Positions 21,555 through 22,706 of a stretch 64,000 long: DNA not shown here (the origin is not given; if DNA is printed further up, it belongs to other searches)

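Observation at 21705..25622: Strongly AT-rich foreign block: membrane protein - acidic 54-aa protein - basic 55-aa protein - RusA-like resolvase - membrane/coiled-coil protein, followed by a KAP P-loop NTPase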

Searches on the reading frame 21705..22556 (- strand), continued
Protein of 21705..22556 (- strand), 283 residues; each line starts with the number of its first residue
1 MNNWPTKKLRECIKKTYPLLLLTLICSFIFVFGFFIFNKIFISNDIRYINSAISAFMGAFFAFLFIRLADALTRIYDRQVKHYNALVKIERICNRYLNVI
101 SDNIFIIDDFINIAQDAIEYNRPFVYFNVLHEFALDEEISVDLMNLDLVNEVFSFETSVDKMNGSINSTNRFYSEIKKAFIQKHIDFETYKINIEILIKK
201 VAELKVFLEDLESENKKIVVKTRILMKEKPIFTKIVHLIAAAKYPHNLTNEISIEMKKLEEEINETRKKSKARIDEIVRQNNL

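Call 96: search_protein_families(library=pfam, proteins=[L085:2740-3213:+], max_evalue=0.001)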
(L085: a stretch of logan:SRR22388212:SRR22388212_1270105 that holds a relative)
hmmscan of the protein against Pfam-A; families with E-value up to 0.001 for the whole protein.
L085:2740-3213:+ (158 aa): 0 families

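Call 101: find_encoding_contigs(protein=P0002, flank=3000, max_places=3)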
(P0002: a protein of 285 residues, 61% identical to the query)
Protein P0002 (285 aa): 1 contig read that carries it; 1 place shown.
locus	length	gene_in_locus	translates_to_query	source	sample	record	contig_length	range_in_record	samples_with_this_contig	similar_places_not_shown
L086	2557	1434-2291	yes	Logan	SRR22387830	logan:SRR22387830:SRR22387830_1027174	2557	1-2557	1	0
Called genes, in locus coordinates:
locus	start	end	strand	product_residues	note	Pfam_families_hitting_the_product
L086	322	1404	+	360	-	PF14072:DndB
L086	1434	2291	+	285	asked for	-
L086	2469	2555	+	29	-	?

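Call 111: fold_search(model_id=the predicted structure, library=viral)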
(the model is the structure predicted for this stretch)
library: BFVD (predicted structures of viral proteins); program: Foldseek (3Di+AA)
matches with E <= 10: 751; with E <= 0.001: 0
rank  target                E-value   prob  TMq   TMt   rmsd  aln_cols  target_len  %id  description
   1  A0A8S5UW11            8.6e-03  0.95  0.19  0.07  35.6       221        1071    8  Uncharacterized protein [Siphoviridae sp. ctgaU3]
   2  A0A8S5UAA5            3.9e-02  0.87  0.26  0.15  40.3       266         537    9  L SHAPED TAIL FIBER PROTEIN [Myoviridae sp. ctNrE4]
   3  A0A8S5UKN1            4.1e-02  0.97  0.35  0.41  23.2       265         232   16  Uncharacterized protein [Myoviridae sp. ctQf419]
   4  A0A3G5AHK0            6.9e-02  0.63  0.23  0.09  28.5       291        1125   11  Sensory box sensor histidine kinase/response regulator [Sylvanvirus sp.]
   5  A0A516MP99            7.7e-02  0.77  0.24  0.12  32.1       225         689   18  (no name in the UniProt tables at hand)
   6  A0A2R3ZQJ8            9.5e-02  0.25  0.15  0.05  26.8       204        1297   12  (no name in the UniProt tables at hand)
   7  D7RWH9                1.0e-01  0.28  0.17  0.18  20.6       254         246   10  (no name in the UniProt tables at hand)
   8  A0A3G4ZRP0            1.2e-01  0.85  0.24  0.35  17.0       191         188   12  Uncharacterized protein [Terrestrivirus sp.]
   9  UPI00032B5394         1.2e-01  0.77  0.24  0.42  25.2       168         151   15  (no name look-up for this kind of identifier)
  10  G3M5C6                1.3e-01  0.82  0.28  0.40  14.0       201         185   11  Uncharacterized protein [Mycobacterium phage Redi]
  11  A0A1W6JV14            1.4e-01  0.69  0.25  0.07  27.6       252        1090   11  Tail fiber protein [Vibrio phage pVco-5]
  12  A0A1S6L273            1.4e-01  0.51  0.20  0.30  26.4       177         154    9  (no name in the UniProt tables at hand)
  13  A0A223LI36            1.5e-01  0.60  0.21  0.20  12.4       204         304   14  Uncharacterized protein [Erwinia phage vB_EamM_RisingSun]
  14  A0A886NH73            1.6e-01  0.54  0.21  0.31  22.0       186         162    9  (no name in the UniProt tables at hand)
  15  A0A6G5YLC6            1.6e-01  0.30  0.17  0.21  28.1       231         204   16  (no name in the UniProt tables at hand)
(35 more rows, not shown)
